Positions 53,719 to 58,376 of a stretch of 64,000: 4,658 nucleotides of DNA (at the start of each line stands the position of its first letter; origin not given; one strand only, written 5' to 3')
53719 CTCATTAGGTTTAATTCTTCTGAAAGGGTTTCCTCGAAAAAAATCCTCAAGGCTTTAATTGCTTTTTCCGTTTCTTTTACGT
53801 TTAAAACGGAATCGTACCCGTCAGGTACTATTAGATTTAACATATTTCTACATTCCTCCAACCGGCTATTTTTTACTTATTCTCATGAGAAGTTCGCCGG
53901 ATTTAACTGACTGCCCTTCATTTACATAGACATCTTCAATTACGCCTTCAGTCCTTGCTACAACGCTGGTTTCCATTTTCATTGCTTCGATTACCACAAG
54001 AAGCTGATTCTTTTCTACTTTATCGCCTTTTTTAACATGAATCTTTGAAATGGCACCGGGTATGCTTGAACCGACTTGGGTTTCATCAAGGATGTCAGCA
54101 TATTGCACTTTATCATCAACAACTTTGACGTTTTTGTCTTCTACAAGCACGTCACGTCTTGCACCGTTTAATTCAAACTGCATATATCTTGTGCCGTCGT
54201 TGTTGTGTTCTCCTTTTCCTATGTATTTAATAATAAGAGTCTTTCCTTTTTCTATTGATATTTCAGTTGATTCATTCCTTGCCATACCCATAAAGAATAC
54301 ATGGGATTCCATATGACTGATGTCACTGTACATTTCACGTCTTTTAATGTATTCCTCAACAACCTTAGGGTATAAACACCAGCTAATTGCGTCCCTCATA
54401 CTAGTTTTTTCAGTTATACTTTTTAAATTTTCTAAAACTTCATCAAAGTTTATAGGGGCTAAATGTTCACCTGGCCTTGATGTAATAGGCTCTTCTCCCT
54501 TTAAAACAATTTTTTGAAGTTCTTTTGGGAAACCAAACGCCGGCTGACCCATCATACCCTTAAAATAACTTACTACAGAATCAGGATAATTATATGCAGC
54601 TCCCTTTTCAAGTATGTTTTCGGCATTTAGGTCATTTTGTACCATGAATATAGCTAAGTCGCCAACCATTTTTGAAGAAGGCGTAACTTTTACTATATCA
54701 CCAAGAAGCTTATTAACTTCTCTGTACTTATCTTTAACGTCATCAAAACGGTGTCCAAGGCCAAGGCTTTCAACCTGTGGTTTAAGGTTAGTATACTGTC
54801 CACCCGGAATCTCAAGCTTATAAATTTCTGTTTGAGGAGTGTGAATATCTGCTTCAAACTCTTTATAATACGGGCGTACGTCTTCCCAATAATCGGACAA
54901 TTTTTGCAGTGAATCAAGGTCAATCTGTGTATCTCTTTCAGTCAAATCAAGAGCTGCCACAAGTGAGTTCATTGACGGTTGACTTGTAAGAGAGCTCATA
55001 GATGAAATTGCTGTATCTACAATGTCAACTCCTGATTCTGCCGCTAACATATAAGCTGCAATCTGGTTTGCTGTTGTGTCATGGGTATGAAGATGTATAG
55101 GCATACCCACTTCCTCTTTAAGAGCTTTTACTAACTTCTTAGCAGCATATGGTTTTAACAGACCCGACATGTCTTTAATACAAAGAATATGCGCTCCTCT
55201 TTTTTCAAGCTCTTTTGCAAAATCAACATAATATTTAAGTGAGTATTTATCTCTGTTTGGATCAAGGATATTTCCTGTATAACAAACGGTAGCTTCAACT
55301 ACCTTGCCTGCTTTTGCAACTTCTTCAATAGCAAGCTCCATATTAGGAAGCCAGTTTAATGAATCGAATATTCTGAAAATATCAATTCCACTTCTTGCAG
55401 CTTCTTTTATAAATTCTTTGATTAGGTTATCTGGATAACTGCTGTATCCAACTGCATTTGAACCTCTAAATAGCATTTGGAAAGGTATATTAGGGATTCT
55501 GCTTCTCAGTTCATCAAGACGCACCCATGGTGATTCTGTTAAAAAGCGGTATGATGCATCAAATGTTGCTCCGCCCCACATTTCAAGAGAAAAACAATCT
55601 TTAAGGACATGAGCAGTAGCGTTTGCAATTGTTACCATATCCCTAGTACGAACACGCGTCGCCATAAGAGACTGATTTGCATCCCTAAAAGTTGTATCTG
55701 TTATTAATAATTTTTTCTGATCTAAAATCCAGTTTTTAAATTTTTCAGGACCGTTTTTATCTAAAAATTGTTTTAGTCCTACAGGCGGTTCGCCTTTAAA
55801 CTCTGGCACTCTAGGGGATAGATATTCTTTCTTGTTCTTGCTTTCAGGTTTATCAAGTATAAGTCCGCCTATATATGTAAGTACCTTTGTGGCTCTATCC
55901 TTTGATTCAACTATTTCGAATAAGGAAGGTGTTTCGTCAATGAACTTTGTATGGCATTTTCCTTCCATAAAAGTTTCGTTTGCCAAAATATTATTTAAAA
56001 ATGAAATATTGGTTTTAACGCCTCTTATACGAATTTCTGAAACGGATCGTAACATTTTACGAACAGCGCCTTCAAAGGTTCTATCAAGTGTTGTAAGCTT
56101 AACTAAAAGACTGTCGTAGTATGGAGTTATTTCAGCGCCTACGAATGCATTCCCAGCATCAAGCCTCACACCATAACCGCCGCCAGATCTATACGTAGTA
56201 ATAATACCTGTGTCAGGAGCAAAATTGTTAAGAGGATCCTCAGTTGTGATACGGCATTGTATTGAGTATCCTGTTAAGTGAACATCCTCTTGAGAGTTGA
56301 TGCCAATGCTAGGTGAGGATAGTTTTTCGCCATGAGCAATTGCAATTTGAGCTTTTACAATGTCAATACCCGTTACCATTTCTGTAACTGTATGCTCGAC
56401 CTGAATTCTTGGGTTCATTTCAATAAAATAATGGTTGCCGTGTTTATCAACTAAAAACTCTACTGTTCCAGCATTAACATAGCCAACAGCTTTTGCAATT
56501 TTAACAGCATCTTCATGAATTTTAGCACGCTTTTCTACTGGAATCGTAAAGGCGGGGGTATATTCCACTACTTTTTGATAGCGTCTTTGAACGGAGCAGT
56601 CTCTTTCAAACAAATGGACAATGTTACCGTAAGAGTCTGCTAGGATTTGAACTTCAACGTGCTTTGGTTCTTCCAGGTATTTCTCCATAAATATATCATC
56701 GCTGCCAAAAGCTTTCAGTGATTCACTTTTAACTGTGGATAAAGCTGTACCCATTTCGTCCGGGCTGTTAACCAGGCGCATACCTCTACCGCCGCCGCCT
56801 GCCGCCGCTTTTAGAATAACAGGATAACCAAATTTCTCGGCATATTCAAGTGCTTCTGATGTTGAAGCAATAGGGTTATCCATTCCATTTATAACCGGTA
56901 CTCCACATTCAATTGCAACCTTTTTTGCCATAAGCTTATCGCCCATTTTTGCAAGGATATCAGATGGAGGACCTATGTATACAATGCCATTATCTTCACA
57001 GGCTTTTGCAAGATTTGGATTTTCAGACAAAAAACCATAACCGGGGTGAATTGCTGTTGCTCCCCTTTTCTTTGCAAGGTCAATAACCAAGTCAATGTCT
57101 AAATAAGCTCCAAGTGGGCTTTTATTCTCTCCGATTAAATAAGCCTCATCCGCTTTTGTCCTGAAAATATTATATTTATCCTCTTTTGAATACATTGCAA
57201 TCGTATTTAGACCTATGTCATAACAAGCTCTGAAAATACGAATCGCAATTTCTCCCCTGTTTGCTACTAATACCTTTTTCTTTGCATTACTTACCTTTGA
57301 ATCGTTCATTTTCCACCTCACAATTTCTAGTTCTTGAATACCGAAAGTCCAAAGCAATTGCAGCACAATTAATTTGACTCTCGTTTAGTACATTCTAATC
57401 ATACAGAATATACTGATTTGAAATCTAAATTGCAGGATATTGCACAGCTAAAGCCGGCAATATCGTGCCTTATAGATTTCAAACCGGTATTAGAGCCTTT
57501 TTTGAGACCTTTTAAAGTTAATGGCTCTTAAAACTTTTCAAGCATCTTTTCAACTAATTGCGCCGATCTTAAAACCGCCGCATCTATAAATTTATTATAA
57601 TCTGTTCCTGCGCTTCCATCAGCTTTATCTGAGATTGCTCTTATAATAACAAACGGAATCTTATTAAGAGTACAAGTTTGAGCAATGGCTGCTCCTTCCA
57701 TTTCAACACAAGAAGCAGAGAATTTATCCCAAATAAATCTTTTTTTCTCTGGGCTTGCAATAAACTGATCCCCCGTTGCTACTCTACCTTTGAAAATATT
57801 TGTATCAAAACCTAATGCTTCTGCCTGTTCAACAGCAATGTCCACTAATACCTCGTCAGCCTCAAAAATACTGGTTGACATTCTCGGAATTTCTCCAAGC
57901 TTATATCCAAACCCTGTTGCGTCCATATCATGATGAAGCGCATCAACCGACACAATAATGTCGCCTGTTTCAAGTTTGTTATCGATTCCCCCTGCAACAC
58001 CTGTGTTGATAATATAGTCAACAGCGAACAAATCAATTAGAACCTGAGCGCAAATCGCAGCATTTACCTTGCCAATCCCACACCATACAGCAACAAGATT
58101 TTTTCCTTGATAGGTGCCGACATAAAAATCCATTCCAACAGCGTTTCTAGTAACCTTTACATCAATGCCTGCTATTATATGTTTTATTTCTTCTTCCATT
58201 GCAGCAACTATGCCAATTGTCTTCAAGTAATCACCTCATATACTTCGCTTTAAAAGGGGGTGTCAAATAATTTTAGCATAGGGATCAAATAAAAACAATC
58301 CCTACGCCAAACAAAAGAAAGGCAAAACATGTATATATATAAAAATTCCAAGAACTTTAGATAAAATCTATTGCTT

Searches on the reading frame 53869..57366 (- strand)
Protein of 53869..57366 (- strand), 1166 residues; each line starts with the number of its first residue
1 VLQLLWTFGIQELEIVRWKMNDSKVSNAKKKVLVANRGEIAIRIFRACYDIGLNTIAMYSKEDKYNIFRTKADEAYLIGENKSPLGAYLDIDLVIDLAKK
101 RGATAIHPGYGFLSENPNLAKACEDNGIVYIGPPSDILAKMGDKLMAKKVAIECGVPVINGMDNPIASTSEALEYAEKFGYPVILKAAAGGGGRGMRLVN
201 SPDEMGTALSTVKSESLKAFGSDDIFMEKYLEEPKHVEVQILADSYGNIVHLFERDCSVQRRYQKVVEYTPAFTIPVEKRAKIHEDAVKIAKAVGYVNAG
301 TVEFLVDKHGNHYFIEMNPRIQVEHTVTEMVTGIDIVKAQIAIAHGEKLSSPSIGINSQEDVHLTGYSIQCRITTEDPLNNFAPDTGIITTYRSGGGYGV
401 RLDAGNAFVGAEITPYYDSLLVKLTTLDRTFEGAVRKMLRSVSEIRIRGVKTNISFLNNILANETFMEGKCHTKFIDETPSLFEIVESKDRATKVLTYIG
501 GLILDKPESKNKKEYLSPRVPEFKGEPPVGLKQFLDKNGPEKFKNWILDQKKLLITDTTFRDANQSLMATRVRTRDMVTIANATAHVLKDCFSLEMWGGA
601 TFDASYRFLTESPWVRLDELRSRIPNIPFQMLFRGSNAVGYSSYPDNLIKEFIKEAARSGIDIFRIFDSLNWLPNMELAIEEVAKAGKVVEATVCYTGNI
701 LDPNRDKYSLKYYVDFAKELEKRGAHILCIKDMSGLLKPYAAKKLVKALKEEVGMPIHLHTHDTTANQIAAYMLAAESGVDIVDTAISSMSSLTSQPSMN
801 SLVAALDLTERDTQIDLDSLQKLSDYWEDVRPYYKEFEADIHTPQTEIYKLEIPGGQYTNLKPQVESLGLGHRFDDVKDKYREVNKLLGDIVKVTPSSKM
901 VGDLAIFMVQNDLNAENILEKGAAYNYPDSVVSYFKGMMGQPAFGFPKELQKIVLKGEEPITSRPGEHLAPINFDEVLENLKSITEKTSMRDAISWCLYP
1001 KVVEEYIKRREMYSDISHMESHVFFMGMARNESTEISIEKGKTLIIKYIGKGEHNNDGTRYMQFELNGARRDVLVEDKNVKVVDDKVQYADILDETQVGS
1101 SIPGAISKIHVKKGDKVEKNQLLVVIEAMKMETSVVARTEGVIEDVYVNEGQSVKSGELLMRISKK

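Call 61: search_protein_families(library=pfam, proteins=[window:53869-57366:-])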
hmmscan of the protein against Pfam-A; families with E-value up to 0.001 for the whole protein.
window:53869-57366:- (1166 aa): 13 families
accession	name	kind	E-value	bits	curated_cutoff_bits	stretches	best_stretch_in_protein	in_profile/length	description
PF02436.23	PYC_OADA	-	1.1e-75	254.2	27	1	848-1047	1-201/201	Conserved carboxylase domain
PF02786.22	CPSase_L_D2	-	1.4e-74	250.6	19.8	1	143-350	1-209/211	Carbamoyl-phosphate synthase L chain, ATP binding domain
PF00289.28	Biotin_carb_N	-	2.7e-40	137.7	25.5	1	30-137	3-109/110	Biotin carboxylase, N-terminal domain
PF02785.25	Biotin_carb_C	-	2e-30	105.5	32.4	1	370-478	1-108/108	Biotin carboxylase C-terminal domain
PF00364.28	Biotin_lipoyl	-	2.6e-18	66.1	22.1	1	1097-1163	7-73/73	Biotin-requiring enzyme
PF00682.25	HMGL-like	-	6.4e-14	52.4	29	1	708-825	139-258/260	HMGL-like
PF07478.18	Dala_Dala_lig_C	-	8.3e-10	38.9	24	1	173-319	29-174/204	D-ala D-ala ligase C-terminus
PF13533.13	Biotin_lipoyl_2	-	7.6e-09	35.6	29.8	1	1137-1163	5-31/32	Biotin-lipoyl like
PF02222.28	ATP-grasp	-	9e-08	32.4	27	1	166-321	16-163/179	ATP-grasp domain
PF13535.11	ATP-grasp_4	-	4.2e-06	26.9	27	1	180-321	2-152/160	ATP-grasp domain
PF16576.10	HlyD_D23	-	8.1e-06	25.7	30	0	1133-1164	20-52/214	Barrel-sandwich domain of CusB or HlyD membrane-fusion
PF08443.16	RimK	-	8.8e-05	22.6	21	1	171-339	32-183/188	RimK-like ATP-grasp domain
PF02655.19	ATP-grasp_3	-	0.00011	22.8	23.2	1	163-322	17-158/160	ATP-grasp domain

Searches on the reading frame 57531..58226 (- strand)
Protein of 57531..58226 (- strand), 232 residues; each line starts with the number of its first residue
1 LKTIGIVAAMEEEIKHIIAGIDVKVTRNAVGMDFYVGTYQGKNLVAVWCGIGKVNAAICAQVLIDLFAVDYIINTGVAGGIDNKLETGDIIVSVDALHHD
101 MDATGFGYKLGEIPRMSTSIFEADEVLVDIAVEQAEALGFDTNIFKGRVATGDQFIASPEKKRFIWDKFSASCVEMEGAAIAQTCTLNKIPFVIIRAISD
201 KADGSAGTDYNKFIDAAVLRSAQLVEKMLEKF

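Call 61: search_protein_families(library=pfam, proteins=[window:57531-58226:-])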
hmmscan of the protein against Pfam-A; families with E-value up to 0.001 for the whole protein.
window:57531-58226:- (232 aa): 1 family
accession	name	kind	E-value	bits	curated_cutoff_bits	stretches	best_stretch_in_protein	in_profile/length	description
PF01048.26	PNP_UDP_1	-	2.1e-56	191.4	25.1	1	3-230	1-233/233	Phosphorylase superfamily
